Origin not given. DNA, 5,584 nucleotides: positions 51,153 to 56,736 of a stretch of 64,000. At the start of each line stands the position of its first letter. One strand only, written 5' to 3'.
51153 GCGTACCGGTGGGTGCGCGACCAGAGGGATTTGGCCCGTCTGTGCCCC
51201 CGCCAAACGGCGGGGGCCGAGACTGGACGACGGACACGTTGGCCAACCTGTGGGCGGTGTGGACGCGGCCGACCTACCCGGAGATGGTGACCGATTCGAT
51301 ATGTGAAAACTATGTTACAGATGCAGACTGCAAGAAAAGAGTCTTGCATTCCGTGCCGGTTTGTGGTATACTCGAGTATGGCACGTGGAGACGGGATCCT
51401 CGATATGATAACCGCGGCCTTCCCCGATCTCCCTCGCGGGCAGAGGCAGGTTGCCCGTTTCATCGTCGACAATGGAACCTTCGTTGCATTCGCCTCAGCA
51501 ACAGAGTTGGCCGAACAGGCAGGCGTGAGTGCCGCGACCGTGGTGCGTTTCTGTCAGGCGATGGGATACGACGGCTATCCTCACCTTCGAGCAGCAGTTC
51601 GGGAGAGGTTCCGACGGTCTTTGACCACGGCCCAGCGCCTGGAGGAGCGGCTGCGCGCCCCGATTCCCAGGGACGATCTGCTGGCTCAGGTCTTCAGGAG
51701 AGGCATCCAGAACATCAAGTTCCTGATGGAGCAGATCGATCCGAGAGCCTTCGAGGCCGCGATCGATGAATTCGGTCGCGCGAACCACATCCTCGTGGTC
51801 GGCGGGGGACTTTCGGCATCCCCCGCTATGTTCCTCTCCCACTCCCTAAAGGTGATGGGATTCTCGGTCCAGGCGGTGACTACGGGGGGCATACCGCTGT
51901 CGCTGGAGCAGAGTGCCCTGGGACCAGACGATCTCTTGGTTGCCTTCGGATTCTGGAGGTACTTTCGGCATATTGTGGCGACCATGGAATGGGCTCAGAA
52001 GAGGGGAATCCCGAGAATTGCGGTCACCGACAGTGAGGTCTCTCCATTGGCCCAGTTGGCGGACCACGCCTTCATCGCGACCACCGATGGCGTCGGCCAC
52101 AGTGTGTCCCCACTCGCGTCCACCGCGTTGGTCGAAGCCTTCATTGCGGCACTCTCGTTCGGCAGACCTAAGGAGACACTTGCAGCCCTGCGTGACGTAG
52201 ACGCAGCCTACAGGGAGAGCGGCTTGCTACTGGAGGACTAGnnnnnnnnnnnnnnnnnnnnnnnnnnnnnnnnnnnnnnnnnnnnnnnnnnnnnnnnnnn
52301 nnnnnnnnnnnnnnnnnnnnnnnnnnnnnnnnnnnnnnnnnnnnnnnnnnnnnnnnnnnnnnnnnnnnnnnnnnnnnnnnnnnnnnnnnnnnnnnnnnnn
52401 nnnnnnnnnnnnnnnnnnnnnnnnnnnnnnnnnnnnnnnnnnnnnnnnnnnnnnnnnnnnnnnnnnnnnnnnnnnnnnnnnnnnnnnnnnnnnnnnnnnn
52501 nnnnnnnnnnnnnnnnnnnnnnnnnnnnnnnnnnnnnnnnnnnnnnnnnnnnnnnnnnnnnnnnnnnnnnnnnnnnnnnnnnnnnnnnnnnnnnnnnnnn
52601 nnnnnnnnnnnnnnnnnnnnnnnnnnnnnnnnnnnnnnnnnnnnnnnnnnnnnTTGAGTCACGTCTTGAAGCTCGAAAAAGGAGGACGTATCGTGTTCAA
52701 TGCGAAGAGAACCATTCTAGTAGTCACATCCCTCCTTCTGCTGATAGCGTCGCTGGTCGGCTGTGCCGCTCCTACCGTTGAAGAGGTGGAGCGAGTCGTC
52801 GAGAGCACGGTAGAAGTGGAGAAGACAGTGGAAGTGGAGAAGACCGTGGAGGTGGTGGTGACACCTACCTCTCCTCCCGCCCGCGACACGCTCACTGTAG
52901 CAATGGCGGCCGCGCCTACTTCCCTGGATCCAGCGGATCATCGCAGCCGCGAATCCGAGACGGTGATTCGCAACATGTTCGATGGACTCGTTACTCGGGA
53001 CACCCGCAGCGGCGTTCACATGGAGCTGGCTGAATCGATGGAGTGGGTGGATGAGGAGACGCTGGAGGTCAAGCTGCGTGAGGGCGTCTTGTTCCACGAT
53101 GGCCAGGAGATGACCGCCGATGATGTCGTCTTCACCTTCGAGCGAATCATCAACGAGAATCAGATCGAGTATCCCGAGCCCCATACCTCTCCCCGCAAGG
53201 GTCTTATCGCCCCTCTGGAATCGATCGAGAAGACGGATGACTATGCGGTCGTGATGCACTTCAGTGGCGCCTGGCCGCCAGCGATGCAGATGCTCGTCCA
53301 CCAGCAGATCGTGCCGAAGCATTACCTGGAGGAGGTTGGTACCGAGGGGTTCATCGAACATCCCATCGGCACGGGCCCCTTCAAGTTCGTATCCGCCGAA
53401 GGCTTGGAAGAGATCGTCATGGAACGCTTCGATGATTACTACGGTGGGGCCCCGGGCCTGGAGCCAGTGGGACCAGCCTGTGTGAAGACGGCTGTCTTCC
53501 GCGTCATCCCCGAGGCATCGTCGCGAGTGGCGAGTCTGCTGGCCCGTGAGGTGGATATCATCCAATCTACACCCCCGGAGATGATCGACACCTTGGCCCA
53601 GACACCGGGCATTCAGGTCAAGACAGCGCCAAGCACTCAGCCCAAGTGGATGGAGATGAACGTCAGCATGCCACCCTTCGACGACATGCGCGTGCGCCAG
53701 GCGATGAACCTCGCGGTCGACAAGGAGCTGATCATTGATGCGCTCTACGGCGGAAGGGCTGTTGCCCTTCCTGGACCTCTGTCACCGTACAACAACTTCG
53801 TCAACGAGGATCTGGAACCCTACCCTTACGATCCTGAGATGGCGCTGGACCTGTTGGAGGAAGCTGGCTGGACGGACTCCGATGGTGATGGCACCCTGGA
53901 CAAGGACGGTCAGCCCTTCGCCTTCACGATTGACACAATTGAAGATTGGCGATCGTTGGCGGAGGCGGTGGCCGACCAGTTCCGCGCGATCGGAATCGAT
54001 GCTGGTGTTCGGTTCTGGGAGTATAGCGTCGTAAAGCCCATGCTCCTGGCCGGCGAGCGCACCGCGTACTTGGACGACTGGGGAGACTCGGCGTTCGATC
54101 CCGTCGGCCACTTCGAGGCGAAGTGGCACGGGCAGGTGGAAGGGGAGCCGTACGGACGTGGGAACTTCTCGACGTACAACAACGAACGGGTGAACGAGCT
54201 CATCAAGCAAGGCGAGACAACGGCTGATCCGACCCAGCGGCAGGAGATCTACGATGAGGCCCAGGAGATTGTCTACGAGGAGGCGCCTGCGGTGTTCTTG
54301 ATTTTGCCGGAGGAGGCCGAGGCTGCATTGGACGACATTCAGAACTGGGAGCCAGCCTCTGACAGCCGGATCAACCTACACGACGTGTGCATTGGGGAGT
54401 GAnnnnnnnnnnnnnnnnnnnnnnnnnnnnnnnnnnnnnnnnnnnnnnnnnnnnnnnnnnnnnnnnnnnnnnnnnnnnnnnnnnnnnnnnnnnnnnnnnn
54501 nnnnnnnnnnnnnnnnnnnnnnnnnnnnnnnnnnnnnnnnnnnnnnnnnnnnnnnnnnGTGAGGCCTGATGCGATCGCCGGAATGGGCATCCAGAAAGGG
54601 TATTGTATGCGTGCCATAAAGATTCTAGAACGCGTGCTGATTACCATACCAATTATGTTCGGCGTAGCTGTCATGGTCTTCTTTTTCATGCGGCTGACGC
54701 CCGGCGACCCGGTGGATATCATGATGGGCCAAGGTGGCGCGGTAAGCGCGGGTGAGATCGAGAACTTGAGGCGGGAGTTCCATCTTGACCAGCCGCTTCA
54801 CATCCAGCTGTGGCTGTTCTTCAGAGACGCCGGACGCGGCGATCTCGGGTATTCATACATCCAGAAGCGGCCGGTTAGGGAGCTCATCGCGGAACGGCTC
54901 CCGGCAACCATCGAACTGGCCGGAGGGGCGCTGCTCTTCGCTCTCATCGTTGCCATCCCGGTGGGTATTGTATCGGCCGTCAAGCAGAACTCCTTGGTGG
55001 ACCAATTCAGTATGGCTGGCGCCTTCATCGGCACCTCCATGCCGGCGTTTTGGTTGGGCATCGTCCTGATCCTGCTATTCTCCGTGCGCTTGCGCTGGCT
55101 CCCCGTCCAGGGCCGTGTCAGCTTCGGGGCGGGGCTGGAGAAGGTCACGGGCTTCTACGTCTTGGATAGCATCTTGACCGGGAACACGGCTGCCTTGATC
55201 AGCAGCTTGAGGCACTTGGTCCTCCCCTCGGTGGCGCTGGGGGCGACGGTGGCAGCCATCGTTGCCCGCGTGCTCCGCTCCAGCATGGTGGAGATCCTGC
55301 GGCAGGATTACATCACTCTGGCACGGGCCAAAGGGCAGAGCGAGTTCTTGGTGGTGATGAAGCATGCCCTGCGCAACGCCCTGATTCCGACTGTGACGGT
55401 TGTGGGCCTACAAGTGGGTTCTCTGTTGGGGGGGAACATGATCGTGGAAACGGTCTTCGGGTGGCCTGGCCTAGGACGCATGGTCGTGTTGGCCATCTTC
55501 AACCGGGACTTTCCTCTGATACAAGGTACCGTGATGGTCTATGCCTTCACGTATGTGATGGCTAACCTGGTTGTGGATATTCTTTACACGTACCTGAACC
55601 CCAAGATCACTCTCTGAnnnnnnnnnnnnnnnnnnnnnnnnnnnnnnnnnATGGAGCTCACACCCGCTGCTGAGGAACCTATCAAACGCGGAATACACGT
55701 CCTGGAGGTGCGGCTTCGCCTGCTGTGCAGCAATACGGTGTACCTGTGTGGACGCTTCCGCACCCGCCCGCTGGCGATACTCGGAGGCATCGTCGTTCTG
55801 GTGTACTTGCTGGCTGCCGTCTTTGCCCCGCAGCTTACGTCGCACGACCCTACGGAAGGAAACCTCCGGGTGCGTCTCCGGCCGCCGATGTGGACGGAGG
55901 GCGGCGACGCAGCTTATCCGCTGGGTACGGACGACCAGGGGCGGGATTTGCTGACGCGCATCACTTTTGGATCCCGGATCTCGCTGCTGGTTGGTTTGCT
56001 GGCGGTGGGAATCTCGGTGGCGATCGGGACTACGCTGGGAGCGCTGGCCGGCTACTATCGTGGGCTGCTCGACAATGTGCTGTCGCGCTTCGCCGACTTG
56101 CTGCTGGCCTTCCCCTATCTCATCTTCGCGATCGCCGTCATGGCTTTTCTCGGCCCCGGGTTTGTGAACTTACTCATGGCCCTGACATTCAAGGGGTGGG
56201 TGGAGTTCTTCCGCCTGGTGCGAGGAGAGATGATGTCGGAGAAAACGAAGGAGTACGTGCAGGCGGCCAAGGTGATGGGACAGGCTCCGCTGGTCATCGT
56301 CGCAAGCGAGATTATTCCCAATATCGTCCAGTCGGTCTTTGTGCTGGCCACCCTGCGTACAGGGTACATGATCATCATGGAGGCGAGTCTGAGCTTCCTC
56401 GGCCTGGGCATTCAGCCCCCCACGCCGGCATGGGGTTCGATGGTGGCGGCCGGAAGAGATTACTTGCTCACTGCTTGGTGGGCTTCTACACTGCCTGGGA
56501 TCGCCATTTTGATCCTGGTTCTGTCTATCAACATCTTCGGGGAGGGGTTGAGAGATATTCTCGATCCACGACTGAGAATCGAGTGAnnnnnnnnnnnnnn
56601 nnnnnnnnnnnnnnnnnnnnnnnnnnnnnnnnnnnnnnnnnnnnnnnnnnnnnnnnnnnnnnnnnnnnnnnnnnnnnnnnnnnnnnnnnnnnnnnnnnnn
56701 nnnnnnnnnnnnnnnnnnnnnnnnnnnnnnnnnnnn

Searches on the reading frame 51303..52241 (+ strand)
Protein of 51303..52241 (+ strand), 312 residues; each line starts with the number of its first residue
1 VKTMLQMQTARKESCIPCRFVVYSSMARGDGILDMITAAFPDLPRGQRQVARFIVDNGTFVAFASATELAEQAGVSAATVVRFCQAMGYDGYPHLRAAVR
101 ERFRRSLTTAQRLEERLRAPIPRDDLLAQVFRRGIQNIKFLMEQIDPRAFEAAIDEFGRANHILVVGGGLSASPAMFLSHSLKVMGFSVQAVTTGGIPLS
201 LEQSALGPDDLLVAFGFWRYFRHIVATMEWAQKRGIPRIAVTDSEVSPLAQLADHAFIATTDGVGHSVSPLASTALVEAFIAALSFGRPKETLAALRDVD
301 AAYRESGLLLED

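Call 41: search_protein_families(library=pfam, proteins=[window:51303-52241:+], max_evalue=0.0001)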
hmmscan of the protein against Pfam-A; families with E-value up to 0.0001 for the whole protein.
window:51303-52241:+ (312 aa): 2 families
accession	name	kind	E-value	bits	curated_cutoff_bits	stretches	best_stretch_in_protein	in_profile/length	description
PF01380.27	SIS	-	3.2e-14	53.3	25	1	159-262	4-107/131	SIS domain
PF01418.23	HTH_6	-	2.9e-13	50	28.3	1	32-103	3-74/77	Helix-turn-helix domain, rpiR family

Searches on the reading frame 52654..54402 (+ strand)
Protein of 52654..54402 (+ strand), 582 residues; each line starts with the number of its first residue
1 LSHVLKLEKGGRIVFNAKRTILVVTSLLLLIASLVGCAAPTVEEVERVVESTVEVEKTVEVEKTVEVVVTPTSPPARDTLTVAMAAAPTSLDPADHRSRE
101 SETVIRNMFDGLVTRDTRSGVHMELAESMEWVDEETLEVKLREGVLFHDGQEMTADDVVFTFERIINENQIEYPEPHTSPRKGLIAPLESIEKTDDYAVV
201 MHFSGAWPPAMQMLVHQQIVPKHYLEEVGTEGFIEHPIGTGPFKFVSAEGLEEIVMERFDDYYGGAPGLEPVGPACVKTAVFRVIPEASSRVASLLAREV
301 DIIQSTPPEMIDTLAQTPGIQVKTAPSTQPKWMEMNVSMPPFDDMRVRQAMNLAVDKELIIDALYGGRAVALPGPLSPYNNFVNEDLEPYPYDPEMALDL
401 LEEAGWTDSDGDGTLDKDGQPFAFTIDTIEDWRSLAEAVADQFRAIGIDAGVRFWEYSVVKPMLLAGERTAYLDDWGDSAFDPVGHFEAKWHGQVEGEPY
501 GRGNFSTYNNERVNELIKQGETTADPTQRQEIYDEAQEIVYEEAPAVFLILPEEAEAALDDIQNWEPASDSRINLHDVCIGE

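Call 9: search_protein_families(library=pfam, proteins=[window:52654-54402:+], max_evalue=0.001)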
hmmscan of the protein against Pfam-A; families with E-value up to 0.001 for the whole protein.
window:52654-54402:+ (582 aa): 1 family
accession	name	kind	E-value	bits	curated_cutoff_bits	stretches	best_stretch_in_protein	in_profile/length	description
PF00496.27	SBP_bac_5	-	1.7e-82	278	32.4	1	121-494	2-364/368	Bacterial extracellular solute-binding proteins, family 5 Middle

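Call 42: search_protein_families(library=ncbifam, proteins=[window:52654-54402:+], max_evalue=0.00001)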
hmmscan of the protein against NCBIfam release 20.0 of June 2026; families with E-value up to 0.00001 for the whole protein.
window:52654-54402:+ (582 aa): 11 families
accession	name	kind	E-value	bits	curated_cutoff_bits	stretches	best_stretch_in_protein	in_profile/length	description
NF045467.1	Opp4A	equivalog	1.7e-56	191.7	650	1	63-575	20-551/556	oligopeptide ABC transporter substrate-binding protein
NF045468.1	Opp5A_nikA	equivalog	1.2e-54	185.6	600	2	76-431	16-341/488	nickel ABC transporter substrate-binding protein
NF011942.0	PRK15413.1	equivalog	1.6e-40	139.3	594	1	64-552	14-483/512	glutathione ABC transporter substrate-binding protein GsiB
TIGR02294.1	nickel_nikA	equivalog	7e-40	137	393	1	78-548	6-467/501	nickel ABC transporter substrate-binding protein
NF043070.1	DppA_dipep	equivalog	1.8e-37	129.1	1005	1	121-549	74-503/535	dipeptide ABC transporter periplasmic-binding protein DppA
TIGR04028.1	SBP_KPN_01854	hypoth_equivalog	9.6e-29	100.3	468.5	1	105-547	27-475/509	TIGR04028 family ABC transporter substrate-binding protein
NF047575.1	opine_bind_CntA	exception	1.4e-26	93.2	800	1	109-548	66-499/535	staphylopine-dependent metal ABC transporter substrate-binding lipoprotein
NF011689.0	PRK15109.1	equivalog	3.2e-21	75.6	560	1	109-549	66-507/547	ABC transporter substrate-binding protein SapA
NF011684.0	PRK15104.1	equivalog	9.7e-19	67.5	947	1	77-408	38-381/543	oligopeptide ABC transporter substrate-binding protein OppA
NF007287.0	PRK09755.1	equivalog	9.9e-17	60.9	1098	2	297-547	259-498/535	ABC transporter substrate-binding protein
NF010149.0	PRK13626.1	equivalog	8.1e-11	41.3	476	1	90-264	132-291/552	HTH-type transcriptional regulator SgrR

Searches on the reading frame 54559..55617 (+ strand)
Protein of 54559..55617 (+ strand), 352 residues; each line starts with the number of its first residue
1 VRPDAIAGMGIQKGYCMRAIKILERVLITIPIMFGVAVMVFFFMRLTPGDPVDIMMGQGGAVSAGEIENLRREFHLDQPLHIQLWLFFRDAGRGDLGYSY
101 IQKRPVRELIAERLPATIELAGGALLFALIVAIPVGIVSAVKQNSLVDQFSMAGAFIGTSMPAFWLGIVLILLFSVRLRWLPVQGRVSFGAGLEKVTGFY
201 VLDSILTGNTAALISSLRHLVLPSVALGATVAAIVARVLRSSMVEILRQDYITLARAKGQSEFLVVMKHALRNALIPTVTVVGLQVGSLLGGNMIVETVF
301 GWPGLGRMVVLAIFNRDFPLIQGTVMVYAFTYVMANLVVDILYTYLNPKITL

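Call 9: search_protein_families(library=pfam, proteins=[window:54559-55617:+], max_evalue=0.001)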
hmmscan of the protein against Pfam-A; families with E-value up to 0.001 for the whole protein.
window:54559-55617:+ (352 aa): 2 families
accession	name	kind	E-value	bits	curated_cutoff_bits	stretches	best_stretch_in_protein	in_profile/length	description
PF00528.27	BPD_transp_1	-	8.2e-42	143.5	26.4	1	132-351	1-183/184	Binding-protein-dependent transport system inner membrane component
PF19300.4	BPD_transp_1_N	-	1e-09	39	23.8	1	22-121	5-114/114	Binding-prot-dependent transport system membrane comp, N-term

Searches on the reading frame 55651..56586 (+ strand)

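Call 9: search_protein_families(library=pfam, proteins=[window:55651-56586:+], max_evalue=0.001)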
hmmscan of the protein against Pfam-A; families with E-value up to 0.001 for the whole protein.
window:55651-56586:+ (311 aa): 2 families
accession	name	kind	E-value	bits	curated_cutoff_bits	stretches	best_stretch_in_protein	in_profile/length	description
PF00528.27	BPD_transp_1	-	7.6e-27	94.7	26.4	1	126-309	1-183/184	Binding-protein-dependent transport system inner membrane component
PF12911.12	OppC_N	-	3.3e-09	36.9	23.9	1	35-79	9-53/53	N-terminal TM domain of oligopeptide transport permease C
